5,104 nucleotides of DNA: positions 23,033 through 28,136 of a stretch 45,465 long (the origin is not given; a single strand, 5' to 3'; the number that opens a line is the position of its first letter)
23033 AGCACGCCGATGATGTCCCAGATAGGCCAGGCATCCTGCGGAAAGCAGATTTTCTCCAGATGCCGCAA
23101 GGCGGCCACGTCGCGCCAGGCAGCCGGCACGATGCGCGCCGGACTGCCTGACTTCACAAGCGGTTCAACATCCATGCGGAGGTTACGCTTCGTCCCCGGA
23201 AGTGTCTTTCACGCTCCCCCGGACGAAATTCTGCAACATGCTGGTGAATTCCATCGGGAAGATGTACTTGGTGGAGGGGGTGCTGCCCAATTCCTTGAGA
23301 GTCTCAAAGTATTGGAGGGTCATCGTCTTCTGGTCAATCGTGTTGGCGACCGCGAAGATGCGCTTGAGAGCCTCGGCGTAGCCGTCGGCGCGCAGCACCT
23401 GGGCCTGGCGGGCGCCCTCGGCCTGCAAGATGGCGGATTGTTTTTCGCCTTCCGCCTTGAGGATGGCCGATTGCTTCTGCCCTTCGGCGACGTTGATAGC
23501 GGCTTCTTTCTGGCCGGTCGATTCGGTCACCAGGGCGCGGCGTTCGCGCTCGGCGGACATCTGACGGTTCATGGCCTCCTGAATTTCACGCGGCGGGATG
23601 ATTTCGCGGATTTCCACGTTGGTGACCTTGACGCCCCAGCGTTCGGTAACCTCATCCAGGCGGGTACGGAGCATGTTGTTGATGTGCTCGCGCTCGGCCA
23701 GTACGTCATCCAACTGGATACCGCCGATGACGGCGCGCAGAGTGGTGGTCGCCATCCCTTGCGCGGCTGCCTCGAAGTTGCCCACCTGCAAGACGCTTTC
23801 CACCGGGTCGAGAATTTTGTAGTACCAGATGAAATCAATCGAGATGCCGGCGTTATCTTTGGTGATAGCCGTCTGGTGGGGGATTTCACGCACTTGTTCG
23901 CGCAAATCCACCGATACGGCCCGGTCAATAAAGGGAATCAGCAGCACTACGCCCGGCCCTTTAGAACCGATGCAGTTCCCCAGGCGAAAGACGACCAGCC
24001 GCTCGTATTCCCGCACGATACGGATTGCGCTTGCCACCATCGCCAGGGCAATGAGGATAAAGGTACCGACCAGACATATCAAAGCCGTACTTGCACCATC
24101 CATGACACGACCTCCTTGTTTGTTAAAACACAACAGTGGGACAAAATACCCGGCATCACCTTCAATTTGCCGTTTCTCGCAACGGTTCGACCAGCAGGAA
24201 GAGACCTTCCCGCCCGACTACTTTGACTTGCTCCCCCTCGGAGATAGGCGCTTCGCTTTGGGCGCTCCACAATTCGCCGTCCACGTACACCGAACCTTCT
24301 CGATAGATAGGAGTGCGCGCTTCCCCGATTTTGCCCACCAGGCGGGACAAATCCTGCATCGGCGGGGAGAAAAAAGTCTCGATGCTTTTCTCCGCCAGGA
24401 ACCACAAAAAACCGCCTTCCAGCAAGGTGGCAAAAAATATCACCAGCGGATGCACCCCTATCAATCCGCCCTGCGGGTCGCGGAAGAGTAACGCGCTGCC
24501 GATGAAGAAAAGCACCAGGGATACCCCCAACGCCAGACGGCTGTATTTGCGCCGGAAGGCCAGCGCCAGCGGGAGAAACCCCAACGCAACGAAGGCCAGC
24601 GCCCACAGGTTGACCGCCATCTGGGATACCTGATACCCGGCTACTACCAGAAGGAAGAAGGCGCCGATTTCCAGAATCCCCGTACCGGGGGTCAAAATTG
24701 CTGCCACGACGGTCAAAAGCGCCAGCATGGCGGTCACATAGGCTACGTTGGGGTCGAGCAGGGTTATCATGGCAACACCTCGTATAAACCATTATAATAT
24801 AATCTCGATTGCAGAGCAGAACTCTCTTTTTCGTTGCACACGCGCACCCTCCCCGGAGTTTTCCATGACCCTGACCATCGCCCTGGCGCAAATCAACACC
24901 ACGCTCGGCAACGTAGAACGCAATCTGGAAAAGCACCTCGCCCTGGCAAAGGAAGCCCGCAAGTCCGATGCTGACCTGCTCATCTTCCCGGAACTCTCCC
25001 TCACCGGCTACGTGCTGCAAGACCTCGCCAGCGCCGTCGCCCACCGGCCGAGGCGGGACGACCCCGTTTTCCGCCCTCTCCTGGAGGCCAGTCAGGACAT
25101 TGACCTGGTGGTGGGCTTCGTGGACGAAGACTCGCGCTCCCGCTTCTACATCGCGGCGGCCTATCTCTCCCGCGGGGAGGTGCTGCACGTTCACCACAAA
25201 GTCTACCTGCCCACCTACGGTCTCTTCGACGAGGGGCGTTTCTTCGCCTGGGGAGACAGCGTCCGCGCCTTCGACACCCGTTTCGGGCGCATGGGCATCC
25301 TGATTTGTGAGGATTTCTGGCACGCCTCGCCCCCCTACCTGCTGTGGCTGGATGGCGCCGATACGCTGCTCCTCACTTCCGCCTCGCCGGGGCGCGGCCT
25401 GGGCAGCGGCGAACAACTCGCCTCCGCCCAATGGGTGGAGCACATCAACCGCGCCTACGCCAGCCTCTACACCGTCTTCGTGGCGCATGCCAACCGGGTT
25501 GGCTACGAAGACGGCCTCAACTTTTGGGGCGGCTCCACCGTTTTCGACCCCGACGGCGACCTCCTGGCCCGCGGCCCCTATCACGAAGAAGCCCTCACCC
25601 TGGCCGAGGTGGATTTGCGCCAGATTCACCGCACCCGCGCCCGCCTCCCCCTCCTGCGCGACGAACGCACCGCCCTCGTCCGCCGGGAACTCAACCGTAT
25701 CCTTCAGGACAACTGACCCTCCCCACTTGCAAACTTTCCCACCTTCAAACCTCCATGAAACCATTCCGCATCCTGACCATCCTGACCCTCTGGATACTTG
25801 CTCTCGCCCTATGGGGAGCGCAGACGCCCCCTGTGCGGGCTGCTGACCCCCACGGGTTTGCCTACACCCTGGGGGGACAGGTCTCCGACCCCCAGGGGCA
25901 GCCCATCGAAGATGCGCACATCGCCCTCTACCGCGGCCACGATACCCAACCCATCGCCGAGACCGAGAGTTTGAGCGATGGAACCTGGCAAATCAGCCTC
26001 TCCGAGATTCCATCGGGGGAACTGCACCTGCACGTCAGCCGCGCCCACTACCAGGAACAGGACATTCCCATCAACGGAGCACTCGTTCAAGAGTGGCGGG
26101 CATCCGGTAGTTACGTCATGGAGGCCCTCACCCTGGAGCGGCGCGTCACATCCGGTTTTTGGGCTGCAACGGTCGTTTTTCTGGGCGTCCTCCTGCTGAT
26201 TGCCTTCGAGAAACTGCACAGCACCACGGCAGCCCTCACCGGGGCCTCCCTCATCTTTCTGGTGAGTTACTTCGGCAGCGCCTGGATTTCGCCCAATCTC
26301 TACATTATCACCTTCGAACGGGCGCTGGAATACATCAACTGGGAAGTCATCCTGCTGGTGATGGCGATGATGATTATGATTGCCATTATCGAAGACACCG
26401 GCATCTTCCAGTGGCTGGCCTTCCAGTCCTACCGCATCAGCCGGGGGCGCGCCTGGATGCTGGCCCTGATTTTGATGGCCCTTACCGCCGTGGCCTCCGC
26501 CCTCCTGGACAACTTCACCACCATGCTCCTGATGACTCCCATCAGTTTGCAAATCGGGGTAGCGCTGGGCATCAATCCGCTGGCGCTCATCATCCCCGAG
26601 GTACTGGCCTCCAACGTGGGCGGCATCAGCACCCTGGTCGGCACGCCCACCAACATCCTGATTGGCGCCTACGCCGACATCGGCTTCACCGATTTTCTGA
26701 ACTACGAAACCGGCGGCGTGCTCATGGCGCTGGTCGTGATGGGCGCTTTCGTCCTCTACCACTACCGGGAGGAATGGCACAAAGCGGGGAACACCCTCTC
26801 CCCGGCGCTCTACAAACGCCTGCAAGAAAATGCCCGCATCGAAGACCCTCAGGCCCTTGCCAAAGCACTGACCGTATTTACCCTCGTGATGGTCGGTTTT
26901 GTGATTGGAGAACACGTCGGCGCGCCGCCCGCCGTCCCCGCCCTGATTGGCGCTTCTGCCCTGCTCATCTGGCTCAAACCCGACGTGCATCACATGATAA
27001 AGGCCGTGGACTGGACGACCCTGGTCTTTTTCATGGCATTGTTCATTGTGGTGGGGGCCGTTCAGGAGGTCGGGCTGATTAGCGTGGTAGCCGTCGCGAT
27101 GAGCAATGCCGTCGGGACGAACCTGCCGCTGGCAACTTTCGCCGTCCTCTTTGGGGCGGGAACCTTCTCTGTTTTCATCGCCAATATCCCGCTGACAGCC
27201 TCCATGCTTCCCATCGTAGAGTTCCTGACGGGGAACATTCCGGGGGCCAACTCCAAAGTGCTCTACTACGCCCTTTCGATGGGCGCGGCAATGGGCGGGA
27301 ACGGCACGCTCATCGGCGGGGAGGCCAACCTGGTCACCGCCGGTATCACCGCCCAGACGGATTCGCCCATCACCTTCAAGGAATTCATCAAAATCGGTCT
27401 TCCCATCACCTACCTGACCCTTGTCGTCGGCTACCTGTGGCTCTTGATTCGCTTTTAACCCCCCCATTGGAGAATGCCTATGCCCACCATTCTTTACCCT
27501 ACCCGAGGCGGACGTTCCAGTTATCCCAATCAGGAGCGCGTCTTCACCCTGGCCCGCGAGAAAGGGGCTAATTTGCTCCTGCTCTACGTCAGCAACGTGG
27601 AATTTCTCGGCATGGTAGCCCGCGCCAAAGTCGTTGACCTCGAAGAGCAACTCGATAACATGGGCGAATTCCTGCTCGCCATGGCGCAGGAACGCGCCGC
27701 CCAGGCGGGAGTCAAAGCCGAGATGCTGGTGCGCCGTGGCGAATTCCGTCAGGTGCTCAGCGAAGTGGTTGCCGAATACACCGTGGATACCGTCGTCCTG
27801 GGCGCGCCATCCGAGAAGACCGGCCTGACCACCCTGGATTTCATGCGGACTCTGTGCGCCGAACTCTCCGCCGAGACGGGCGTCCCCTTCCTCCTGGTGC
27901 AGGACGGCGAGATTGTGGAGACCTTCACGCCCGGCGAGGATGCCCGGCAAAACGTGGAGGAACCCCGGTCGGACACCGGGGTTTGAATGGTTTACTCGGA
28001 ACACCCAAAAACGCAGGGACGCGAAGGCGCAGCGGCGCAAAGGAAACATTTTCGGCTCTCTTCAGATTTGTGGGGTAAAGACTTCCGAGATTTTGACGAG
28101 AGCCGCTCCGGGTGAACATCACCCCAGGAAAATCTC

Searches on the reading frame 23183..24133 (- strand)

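Call 24: search_protein_families(library=pfam, proteins=[window:23183-24133:-])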
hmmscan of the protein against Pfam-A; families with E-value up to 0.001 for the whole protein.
window:23183-24133:- (316 aa): 2 families
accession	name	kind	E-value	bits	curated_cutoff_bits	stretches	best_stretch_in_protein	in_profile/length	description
PF01145.31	Band_7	-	9.6e-39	133.7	23.6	1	39-219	2-175/176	SPFH domain / Band 7 family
PF13421.11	Band_7_1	-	0.00056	20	24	1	138-193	153-208/211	SPFH domain-Band 7 family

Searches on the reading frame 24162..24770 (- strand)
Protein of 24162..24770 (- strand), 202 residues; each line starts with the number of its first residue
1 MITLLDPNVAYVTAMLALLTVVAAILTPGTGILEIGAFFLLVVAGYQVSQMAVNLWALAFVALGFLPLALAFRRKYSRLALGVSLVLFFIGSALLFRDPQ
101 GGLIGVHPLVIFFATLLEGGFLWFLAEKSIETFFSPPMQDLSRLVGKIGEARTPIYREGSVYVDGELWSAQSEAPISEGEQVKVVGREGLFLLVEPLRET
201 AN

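Call 24: search_protein_families(library=pfam, proteins=[window:24162-24770:-])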
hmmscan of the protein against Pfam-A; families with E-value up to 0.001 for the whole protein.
window:24162-24770:- (202 aa): 2 families
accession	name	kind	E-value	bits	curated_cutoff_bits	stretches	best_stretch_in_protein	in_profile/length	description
PF01957.25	NfeD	-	3e-16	59.8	29.1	1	143-196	3-57/57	NfeD-like C-terminal, partner-binding domain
PF24961.1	NfeD_membrane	-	3.4e-09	37.2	26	1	8-125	1-117/119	NfeD integral membrane domain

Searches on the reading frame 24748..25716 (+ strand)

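Call 24: search_protein_families(library=pfam, proteins=[window:24748-25716:+])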
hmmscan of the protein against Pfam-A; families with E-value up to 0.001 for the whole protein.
window:24748-25716:+ (322 aa): 1 family
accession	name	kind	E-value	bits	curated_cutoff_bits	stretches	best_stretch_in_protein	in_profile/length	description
PF00795.27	CN_hydrolase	-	2.9e-35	122.3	23.2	1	43-297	1-255/256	Carbon-nitrogen hydrolase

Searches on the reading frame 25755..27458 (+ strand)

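Call 24: search_protein_families(library=pfam, proteins=[window:25755-27458:+])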
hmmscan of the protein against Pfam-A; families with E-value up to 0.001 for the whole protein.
window:25755-27458:+ (567 aa): 5 families
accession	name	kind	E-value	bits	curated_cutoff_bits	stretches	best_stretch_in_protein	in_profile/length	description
PF03600.22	CitMHS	-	3.6e-67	227.3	31.9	1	147-510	2-336/336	Citrate transporter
PF02040.21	ArsB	-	5.7e-15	56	22.2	1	192-563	48-423/423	Arsenical pump membrane protein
PF00939.25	Na_sulph_symp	-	1.4e-13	51.2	27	2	136-330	270-456/472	Sodium:sulfate symporter transmembrane region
PF13620.12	CarboxypepD_reg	-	6.5e-07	30.1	32.3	1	38-104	1-64/82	Carboxypeptidase regulatory-like domain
PF03553.21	Na_H_antiporter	-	0.00017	21.4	23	1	111-279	76-244/303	Na+/H+ antiporter family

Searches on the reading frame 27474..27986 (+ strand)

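Call 25: search_protein_families(library=pfam, proteins=[window:27474-27986:+])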
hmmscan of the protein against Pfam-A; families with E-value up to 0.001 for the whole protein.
window:27474-27986:+ (170 aa): 1 family
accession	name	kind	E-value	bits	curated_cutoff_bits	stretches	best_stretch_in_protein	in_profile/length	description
PF00582.32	Usp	-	1e-09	39.5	24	1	5-113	4-113/141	Universal stress protein family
